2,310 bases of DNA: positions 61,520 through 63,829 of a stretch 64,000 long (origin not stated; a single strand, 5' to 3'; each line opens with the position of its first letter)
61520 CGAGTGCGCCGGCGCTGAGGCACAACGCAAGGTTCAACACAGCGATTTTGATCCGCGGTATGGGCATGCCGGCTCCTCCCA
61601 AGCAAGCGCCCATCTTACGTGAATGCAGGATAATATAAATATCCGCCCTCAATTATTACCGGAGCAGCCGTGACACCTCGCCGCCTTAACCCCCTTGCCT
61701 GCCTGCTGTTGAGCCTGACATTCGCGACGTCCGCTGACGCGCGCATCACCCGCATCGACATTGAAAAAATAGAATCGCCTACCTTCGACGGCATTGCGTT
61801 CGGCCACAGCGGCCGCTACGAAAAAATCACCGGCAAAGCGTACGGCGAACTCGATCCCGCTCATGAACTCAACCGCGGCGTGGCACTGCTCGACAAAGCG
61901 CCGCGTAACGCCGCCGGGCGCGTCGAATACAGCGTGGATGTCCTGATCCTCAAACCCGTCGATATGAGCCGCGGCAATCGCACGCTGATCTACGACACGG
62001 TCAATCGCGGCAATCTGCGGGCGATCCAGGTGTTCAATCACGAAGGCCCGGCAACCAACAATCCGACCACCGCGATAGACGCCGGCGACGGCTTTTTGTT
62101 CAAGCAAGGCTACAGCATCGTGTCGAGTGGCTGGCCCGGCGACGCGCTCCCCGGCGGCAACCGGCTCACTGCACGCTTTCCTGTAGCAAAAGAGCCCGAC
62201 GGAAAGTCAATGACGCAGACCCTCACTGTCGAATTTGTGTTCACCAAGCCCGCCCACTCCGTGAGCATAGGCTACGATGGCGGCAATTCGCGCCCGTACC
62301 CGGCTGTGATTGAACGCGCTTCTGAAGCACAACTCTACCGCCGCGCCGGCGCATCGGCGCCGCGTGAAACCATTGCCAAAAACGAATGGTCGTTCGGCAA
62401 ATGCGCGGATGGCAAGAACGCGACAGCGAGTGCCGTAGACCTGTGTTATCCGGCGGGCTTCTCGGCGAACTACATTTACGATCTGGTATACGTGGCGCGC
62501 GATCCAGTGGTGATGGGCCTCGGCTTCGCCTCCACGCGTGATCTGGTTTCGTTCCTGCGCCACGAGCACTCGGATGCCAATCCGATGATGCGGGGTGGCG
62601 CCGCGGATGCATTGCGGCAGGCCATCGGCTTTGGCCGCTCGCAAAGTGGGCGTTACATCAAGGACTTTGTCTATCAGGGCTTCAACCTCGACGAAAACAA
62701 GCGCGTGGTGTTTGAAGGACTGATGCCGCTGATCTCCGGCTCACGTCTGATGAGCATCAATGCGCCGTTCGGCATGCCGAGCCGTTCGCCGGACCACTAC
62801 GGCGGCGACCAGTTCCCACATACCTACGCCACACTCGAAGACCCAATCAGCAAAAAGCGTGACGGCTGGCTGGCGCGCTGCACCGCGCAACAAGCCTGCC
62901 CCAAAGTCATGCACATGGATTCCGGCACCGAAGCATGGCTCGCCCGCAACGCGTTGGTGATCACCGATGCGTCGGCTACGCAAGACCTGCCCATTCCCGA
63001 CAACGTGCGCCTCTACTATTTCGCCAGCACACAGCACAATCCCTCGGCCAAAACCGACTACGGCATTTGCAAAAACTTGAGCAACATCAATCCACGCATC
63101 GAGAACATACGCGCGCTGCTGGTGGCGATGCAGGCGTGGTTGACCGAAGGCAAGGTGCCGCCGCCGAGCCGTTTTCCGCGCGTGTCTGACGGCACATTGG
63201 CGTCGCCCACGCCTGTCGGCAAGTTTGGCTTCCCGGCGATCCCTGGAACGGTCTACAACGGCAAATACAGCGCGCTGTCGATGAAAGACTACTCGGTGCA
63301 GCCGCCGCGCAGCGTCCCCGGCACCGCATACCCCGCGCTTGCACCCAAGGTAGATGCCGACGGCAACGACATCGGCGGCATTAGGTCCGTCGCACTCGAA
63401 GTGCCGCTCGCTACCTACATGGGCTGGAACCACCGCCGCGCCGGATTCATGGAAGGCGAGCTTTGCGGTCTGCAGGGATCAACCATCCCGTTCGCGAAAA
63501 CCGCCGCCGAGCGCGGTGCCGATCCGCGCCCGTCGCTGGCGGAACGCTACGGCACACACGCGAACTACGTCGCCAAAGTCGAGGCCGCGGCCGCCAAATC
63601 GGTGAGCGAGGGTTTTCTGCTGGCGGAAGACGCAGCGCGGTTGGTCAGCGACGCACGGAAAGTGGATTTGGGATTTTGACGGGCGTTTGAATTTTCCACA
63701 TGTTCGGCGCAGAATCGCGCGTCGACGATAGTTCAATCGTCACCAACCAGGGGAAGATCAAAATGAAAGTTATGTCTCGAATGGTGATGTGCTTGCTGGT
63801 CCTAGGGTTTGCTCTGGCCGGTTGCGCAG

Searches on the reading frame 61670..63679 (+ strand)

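Call 33: search_protein_families(library=pfam, proteins=[window:61670-63679:+], max_evalue=0.00001)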
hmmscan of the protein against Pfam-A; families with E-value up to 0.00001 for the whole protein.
window:61670-63679:+ (669 aa): 1 family
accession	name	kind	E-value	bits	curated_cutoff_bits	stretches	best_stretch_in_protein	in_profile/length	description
PF20091.5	Abhydrolase_10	-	9.7e-47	160.3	23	1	270-659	134-428/429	Alpha/beta hydrolase domain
